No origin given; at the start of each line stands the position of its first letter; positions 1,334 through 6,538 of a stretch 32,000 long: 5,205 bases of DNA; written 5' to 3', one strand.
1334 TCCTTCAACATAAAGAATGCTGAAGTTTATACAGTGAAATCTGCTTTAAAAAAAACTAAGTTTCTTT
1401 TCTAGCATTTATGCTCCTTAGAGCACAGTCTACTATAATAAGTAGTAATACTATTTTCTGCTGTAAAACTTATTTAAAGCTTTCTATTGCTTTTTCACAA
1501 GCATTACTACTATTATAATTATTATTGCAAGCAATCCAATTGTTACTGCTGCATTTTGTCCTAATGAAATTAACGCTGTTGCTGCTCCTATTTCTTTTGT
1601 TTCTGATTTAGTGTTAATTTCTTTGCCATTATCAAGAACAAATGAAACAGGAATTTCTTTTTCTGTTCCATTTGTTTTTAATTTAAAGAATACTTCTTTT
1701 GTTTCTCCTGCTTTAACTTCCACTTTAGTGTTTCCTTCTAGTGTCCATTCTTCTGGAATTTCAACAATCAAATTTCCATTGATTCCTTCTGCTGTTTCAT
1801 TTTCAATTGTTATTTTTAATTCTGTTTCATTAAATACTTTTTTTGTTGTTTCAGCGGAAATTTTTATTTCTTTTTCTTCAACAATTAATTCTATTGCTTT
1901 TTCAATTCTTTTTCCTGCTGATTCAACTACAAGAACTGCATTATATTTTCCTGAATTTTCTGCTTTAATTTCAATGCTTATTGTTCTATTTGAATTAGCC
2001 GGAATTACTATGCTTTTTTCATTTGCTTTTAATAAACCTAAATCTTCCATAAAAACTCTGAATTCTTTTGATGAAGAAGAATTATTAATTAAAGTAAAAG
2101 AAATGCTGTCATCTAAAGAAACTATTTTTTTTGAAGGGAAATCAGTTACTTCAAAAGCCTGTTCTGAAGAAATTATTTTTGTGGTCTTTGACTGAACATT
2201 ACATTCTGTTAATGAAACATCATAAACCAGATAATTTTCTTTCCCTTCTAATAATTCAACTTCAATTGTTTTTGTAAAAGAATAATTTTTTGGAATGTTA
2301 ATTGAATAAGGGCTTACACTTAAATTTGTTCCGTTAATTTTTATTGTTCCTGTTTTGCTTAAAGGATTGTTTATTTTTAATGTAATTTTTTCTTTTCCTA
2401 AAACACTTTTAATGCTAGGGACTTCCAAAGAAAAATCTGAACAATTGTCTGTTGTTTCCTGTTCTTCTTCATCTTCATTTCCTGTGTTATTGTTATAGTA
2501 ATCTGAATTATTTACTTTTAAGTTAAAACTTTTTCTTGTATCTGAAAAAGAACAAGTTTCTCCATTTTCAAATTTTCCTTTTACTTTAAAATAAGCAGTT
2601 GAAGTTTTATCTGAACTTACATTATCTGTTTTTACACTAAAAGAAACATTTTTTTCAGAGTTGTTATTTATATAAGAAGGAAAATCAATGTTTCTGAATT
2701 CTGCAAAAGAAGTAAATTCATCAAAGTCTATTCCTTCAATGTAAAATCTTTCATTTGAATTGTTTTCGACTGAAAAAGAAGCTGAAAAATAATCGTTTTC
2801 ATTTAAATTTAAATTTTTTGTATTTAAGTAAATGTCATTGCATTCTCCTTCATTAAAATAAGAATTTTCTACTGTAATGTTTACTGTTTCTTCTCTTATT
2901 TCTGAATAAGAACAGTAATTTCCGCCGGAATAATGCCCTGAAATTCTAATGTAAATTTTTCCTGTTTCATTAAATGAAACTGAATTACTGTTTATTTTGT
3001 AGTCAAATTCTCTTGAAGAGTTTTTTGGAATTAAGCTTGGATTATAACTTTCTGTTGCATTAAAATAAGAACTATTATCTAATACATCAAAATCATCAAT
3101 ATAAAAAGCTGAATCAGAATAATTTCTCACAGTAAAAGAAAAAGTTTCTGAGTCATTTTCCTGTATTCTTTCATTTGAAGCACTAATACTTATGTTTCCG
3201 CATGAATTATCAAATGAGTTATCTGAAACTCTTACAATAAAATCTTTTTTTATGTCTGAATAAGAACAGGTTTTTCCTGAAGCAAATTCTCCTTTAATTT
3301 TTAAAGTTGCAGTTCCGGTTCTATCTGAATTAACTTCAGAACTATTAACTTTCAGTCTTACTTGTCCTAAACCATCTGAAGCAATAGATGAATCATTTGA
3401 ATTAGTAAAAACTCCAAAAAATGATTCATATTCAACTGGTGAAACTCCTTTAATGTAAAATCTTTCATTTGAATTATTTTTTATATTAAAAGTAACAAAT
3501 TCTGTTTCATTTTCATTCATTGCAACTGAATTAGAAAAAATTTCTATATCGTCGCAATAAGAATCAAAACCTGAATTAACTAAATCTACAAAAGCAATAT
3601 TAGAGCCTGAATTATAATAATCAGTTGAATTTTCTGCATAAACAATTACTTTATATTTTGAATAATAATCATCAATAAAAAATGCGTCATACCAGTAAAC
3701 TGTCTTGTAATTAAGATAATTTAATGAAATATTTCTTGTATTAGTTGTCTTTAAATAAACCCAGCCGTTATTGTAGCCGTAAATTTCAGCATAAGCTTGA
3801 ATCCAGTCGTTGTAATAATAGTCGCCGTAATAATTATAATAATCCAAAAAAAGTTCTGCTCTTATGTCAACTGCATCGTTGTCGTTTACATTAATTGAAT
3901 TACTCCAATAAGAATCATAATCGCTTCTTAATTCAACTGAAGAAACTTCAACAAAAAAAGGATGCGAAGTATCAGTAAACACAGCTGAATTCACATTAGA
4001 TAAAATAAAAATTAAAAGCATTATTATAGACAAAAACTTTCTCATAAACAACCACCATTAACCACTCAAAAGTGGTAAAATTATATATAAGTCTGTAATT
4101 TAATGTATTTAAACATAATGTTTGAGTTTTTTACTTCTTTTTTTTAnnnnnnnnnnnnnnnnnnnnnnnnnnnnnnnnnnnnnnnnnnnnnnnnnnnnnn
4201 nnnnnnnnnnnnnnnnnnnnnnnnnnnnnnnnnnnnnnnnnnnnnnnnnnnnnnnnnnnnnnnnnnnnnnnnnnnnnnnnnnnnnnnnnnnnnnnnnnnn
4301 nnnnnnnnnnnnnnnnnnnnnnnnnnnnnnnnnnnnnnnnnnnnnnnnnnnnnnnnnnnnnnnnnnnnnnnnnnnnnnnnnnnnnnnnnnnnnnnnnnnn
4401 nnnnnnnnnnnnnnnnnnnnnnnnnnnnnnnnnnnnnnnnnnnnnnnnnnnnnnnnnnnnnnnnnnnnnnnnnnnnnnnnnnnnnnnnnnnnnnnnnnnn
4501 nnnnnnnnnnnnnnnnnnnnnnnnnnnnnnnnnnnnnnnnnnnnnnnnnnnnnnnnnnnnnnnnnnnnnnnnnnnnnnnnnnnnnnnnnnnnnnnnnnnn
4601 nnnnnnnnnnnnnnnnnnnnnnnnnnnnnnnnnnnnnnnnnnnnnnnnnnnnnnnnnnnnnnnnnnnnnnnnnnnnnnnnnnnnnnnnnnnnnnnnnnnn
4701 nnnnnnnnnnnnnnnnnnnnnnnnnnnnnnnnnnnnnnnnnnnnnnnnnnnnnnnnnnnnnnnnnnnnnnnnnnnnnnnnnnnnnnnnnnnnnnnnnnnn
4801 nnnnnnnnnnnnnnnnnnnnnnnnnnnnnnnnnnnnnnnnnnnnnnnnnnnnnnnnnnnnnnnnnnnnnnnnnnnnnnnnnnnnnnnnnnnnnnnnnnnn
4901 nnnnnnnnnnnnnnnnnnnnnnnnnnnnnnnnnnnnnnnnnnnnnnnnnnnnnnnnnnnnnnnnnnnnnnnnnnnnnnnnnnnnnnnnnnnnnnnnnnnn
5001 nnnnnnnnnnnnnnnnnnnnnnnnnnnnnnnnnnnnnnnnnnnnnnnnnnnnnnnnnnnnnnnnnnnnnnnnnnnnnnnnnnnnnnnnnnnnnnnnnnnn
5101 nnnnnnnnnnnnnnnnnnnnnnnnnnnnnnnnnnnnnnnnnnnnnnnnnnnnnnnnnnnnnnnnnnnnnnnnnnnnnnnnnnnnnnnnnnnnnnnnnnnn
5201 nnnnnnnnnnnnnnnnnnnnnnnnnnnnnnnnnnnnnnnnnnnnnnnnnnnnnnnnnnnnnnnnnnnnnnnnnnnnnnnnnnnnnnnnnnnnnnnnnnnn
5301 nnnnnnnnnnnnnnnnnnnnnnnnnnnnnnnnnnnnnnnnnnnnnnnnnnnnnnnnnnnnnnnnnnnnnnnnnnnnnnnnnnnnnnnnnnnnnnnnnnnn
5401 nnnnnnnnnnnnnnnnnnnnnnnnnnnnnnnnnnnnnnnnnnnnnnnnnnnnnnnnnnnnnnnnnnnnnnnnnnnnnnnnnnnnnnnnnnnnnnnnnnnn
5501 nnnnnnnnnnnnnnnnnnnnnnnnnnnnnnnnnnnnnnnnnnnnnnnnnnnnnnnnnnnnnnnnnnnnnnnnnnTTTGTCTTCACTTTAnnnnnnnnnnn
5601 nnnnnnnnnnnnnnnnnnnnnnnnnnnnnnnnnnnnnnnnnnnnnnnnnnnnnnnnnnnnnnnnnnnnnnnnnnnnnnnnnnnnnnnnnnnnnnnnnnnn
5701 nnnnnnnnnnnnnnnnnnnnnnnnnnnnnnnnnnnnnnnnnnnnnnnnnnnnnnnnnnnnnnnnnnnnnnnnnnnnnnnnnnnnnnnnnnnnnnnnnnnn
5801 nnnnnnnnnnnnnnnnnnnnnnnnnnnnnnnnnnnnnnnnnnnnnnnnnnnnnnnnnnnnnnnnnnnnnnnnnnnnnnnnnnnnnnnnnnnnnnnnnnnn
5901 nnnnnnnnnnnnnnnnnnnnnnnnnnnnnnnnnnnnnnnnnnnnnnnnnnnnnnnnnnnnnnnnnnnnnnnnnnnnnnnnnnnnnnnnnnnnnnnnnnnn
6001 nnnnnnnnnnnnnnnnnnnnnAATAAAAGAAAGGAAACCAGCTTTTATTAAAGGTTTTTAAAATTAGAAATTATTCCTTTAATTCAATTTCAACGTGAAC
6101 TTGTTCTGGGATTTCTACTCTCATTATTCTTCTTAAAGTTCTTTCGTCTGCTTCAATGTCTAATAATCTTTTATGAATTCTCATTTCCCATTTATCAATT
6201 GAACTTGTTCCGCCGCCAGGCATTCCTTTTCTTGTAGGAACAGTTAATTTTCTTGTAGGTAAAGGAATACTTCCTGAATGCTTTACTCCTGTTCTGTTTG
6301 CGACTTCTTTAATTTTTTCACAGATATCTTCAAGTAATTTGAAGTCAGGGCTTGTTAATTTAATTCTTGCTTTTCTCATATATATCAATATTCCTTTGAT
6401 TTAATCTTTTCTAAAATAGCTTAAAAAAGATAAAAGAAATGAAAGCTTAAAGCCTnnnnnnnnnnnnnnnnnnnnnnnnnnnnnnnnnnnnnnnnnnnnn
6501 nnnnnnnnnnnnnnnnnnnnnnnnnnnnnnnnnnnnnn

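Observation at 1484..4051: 855-aa surface protein with exactly spaced Cys-pair repeats, inserted between rtcB and the rpl3 operon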

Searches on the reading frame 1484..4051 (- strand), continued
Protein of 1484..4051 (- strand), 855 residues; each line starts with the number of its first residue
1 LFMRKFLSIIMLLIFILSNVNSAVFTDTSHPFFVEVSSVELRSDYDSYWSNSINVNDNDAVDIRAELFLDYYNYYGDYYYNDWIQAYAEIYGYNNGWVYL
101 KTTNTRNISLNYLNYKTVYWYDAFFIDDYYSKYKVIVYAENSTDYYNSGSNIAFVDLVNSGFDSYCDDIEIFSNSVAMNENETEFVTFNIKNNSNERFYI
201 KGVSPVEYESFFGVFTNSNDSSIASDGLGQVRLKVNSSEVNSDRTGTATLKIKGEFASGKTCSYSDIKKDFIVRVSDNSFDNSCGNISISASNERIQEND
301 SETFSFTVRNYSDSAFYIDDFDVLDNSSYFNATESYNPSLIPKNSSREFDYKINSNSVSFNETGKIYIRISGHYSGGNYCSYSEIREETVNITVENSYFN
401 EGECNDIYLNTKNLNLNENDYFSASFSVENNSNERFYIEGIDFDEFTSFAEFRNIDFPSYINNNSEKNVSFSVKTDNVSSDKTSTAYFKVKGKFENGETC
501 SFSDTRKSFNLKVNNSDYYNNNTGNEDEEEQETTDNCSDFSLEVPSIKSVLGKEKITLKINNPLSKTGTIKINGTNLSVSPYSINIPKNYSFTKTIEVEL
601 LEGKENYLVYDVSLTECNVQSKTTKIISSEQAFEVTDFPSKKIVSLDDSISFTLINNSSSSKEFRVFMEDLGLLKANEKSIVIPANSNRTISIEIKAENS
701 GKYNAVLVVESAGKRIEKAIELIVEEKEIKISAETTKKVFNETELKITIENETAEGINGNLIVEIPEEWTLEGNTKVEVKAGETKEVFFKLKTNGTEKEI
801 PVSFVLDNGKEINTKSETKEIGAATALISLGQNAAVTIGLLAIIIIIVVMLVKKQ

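Call 86: list_cluster_members(proteins=[P0080, P0120, P0029, P0087, P0104, P0074, P0012, P0010])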
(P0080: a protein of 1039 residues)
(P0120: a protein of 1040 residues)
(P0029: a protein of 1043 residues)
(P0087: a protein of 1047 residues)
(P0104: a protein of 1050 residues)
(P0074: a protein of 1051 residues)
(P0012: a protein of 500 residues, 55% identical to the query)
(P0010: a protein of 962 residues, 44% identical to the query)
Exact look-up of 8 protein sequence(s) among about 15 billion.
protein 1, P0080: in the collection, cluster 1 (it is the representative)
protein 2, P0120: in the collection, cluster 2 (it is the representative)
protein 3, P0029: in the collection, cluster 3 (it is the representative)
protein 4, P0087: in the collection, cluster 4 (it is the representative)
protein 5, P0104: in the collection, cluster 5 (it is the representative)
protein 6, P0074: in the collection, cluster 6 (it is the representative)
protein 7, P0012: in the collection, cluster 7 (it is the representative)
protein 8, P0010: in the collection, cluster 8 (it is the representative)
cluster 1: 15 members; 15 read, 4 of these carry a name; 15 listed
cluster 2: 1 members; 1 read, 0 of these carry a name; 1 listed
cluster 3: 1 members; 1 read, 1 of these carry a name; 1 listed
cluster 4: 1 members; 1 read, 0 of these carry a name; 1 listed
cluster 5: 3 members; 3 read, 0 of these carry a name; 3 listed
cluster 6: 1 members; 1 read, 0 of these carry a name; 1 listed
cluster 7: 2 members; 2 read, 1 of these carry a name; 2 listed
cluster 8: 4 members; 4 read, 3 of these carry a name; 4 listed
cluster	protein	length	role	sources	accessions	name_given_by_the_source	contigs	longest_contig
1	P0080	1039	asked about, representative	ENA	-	-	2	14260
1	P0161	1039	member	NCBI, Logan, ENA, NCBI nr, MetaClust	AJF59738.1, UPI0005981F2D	MAG: DSBA-like protein thioredoxin protein [archaeon GW2011_AR10] | status=active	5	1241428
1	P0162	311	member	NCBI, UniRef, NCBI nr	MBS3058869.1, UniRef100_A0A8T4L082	MAG: thioredoxin domain-containing protein [Candidatus Diapherotrites archaeon] | Thioredoxin domain-containing protein n=1 Tax=Candidatus Iainarchaeum sp. TaxID=3101447 ... | thioredoxin domain-containing protein [Candidatus Diapherotrites archaeon]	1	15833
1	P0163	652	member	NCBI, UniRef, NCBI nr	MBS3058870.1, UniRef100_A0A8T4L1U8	MAG: hypothetical protein J4224_00405 [Candidatus Diapherotrites archaeon] | Uncharacterized protein n=1 Tax=Candidatus Iainarchaeum sp. TaxID=3101447 ... | hypothetical protein [Candidatus Diapherotrites archaeon]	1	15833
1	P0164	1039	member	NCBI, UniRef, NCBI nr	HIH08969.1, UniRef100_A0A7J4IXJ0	MAG TPA: thioredoxin domain-containing protein [Candidatus Diapherotrites archaeon] | Thioredoxin domain-containing protein n=1 Tax=Candidatus Iainarchaeum sp. TaxID=3101447 ... | thioredoxin domain-containing protein [Candidatus Diapherotrites archaeon]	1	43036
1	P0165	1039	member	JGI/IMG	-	-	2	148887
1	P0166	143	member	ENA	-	-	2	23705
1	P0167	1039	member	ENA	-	-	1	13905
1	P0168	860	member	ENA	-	-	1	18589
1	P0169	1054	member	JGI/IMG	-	-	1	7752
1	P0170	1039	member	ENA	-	-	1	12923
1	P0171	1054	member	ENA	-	-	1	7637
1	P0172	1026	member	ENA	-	-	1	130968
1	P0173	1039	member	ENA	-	-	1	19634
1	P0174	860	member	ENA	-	-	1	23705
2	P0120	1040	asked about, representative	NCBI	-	-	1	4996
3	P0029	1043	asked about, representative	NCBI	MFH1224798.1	MAG: hypothetical protein V1676_03260 [Candidatus Diapherotrites archaeon]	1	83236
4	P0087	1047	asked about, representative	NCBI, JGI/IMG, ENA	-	-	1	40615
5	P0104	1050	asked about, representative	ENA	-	-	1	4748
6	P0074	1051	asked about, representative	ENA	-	-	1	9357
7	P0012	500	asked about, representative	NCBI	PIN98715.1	MAG: hypothetical protein COT90_03250, partial [Candidatus Diapherotrites archaeon ...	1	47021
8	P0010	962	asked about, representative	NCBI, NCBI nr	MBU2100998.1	hypothetical protein KKB11_07245 [Candidatus Micrarchaeota archaeon] | hypothetical protein [Candidatus Micrarchaeota archaeon]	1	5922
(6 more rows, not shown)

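Call 88: search_protein_families(library=pfam, proteins=[P0080, P0029, P0013, P0047], max_evalue=0.001)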
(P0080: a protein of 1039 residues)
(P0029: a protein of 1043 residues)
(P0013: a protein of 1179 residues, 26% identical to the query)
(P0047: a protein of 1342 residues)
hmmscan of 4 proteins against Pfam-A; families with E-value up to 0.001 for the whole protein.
P0080 (1039 aa): 4 families
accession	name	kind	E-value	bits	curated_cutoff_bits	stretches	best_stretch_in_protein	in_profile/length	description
PF13462.12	Thioredoxin_4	-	7.2e-22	78.8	23.2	1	164-323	5-165/165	Thioredoxin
PF01323.26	DSBA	-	1.1e-12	48.6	25.6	1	223-321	91-190/191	DSBA-like thioredoxin domain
PF22544.2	HYDIN_VesB_CFA65-like_Ig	-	7.2e-05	23.4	25.5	0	669-752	8-89/100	HYDIN/CFA65/VesB-like, Ig-like domain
PF17963.7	Big_9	-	0.0001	23.5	23.6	0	332-428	1-88/89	Bacterial Ig domain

P0029 (1043 aa): 1 family
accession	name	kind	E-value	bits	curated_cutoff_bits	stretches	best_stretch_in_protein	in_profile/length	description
PF22544.2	HYDIN_VesB_CFA65-like_Ig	-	2e-05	25.2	25.5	0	917-992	15-91/100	HYDIN/CFA65/VesB-like, Ig-like domain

P0013 (1179 aa): 2 families
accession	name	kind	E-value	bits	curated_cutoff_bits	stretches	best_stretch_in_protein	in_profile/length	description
PF23722.1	Beta-sand_DEX1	-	1.7e-07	32.2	27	0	215-251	63-99/99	DEX1 beta-sandwich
PF07610.17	DUF1573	-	0.00022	21.6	26.1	0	694-773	12-85/98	Protein of unknown function (DUF1573)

P0047 (1342 aa): 7 families
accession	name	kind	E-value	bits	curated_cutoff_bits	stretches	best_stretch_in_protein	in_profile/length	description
PF05345.18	He_PIG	-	3e-09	37.6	24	0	377-407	65-95/96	Putative Ig domain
PF23722.1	Beta-sand_DEX1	-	1.5e-07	32.3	27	0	377-406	68-97/99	DEX1 beta-sandwich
PF17963.7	Big_9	-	3.8e-07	31.3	23.6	1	310-406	1-89/89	Bacterial Ig domain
PF22544.2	HYDIN_VesB_CFA65-like_Ig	-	6.5e-05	23.5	25.5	0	989-1064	15-87/100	HYDIN/CFA65/VesB-like, Ig-like domain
PF22352.2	K319L-like_PKD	-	0.00016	22.1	27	0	381-407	58-84/84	K319L-like, PKD domain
PF07610.17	DUF1573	-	0.00074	19.9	26.1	0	1223-1298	22-96/98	Protein of unknown function (DUF1573)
PF12870.14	DUF4878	-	0.00079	20.2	24.1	0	384-410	81-107/112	Domain of unknown function (DUF4878)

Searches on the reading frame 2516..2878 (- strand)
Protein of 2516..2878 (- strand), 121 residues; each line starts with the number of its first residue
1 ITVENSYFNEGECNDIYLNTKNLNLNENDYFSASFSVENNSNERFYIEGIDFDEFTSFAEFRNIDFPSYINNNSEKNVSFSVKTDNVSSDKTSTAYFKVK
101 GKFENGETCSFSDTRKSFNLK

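Call 53: predict_structure(alignment_id=A2)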
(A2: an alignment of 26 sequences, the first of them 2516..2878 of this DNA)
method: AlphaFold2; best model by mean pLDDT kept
length: 121 residues; sequences in the alignment: 26
mean_pLDDT: 87.8   pTM: 0.79
mean pLDDT of the five models: 87.8, 87.0, 86.9, 85.5, 75.9
residues with pLDDT >= 90: 89; 70-90: 20; 50-70: 2; < 50: 10
segments of 3 or more residues with pLDDT < 50: 1-10
pLDDT, mean of each block of 10 residues (from residue 1): 37 86 92 96 97 86 97 98 91 93 94 89 88
secondary structure, 60 per line:
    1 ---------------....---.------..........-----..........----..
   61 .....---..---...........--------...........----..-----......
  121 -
elements in order: E16-19 E30-39 E45-54 E59-65 E74-84 E93-103 E115-120

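Call 57: fold_search(model_id=the predicted structure, library=pdb)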
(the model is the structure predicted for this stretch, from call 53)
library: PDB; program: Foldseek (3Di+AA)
matches with E <= 10: 1688; with E <= 0.001: 6
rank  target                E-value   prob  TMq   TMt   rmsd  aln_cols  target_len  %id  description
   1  4lk4                  2.4e-04  1.00  0.60  0.26   3.6       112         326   12  Structure of Vibrio cholerae VesB protease (released 2014-02-05)
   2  6bqm                  3.2e-04  1.00  0.52  0.17   4.4       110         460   11  Secreted serine protease VesC from Vibrio cholerae (released 2018-11-28)
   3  8jmw_A                3.4e-04  1.00  0.53  0.15   4.3       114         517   14  Fibril form of serine peptidase Vpr (released 2023-12-06)
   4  2ber                  7.0e-04  1.00  0.62  0.14   3.4       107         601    6  Y370G Active Site Mutant of the Sialidase from Micromonospora viridifaciens in complex with beta-Neu5Ac (sialic acid). (released 2005-04-04)
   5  1w8o_A                8.5e-04  1.00  0.62  0.14   3.4       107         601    6  Contribution of the Active Site Aspartic Acid to Catalysis in the Bacterial Neuraminidase from Micromonospora viridifa (released 2004-09-29)
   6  2bzd_A                9.0e-04  1.00  0.62  0.14   3.5       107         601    6  Galactose recognition by the carbohydrate-binding module of a bacterial sialidase. (released 2005-08-19)
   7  1wcq_C                1.0e-03  1.00  0.63  0.14   3.4       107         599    6  Mutagenesis of the Nucleophilic Tyrosine in a Bacterial Sialidase to Phenylalanine. (released 2005-10-12)
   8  3gfu_C                1.0e-03  1.00  0.54  0.34   5.4       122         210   13  FaeE-FaeG chaperone-major pilin complex of F4 ac 5/95 fimbriae (released 2009-10-20)
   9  1msp_B                1.0e-03  1.00  0.47  0.47   5.2       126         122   11  MAJOR SPERM PROTEIN, ALPHA ISOFORM (RECOMBINANT), PH 4.6 (released 1996-12-07)
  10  2bzd_C                1.1e-03  1.00  0.59  0.14   3.9       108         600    6  Galactose recognition by the carbohydrate-binding module of a bacterial sialidase. (released 2005-08-19)
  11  9fyn                  1.2e-03  1.00  0.59  0.11   3.9       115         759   15  Lacto-N-biosidase from Trueperella pyogenes (released 2024-10-09)
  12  1msp_A                1.2e-03  1.00  0.48  0.47   5.2       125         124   11  MAJOR SPERM PROTEIN, ALPHA ISOFORM (RECOMBINANT), PH 4.6 (released 1996-12-07)
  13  6fvi                  1.2e-03  1.00  0.50  0.44  12.0       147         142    7  ASH / PapD-like domain of human CEP192 (PapD-like domain 7) (released 2019-03-20)
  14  3i6s_A                1.5e-03  1.00  0.43  0.11   4.9       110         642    8  Crystal Structure of the plant subtilisin-like protease SBT3 (released 2010-01-19)
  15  3f65_A                1.6e-03  1.00  0.58  0.37   5.1       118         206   14  The F4 fimbrial chaperone FaeE does not self-cap its interactive surfaces (released 2009-05-19)
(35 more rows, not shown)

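Call 72: search_solved_structures(query=A2, max_evalue=10)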
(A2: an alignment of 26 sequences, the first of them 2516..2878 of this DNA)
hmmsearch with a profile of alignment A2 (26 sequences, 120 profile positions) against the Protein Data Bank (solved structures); distinct sequences matched with E-value up to 10: 3.
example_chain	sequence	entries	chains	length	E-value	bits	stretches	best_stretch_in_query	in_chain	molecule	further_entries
5tuj_C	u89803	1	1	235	0.34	14.2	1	27-95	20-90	Ancestral protein CDT-Anc1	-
5t0w_A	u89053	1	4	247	0.36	14.1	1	27-95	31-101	AncCDT-1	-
8jmw_A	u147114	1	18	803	0.8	13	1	26-86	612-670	S8 family serine peptidase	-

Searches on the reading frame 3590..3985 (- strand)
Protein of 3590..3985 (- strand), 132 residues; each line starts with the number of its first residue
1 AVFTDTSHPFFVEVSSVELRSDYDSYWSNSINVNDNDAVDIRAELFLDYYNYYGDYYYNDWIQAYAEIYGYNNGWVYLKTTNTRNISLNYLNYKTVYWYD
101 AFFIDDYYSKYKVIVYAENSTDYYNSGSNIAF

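Call 104: search_solved_structures(query=A3, max_evalue=10)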
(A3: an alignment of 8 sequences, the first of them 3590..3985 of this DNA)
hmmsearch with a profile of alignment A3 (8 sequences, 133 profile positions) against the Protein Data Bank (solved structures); distinct sequences matched with E-value up to 10: 5.
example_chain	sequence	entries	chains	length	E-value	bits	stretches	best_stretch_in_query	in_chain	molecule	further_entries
3feh_A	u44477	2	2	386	1.3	12.5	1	77-105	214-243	Centaurin-alpha-1 | Arf-GAP with dual PH domain-containing protein 1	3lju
3fm8_C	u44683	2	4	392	1.3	12.5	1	77-105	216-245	Centaurin-alpha-1 | Arf-GAP with dual PH domain-containing protein 1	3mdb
6h25_B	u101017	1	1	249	1.7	12.1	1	50-94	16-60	Exosome complex component RRP41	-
2nn6_B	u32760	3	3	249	1.8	12.1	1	50-94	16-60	Exosome complex exonuclease RRP41 | Exosome complex component RRP41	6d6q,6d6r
9g8m_L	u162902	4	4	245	1.8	12.1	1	50-94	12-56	Exosome complex component RRP41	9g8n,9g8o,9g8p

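Call 105: search_protein_families(library=pfam, alignment_id=A3, max_evalue=1)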
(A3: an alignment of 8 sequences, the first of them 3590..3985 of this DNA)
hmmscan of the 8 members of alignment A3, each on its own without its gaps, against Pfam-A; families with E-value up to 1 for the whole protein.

A. member 1, window:3590-3985:- (132 aa): 0 families

B. families by the number of members that match (of 8 scanned): 3 families
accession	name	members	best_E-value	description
PF25647.1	SFV1_VP4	1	0.017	Sulfolobus filamentous virus 1 major coat protein VP4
PF20775.2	Tag1_N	1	0.051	Tag1 N-terminal domain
PF14408.11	Actino_peptide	1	0.052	Ribosomally synthesised peptide in actinomycetes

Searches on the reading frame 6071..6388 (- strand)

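Call 5: search_protein_families(library=pfam, proteins=[window:6071-6388:-], max_evalue=0.01)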
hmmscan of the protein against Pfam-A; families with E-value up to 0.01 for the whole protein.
window:6071-6388:- (105 aa): 1 family
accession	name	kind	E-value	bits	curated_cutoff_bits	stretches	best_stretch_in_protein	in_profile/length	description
PF00338.27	Ribosomal_S10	-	2.2e-26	92.4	21.2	1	8-102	1-98/98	Ribosomal protein S10p/S20e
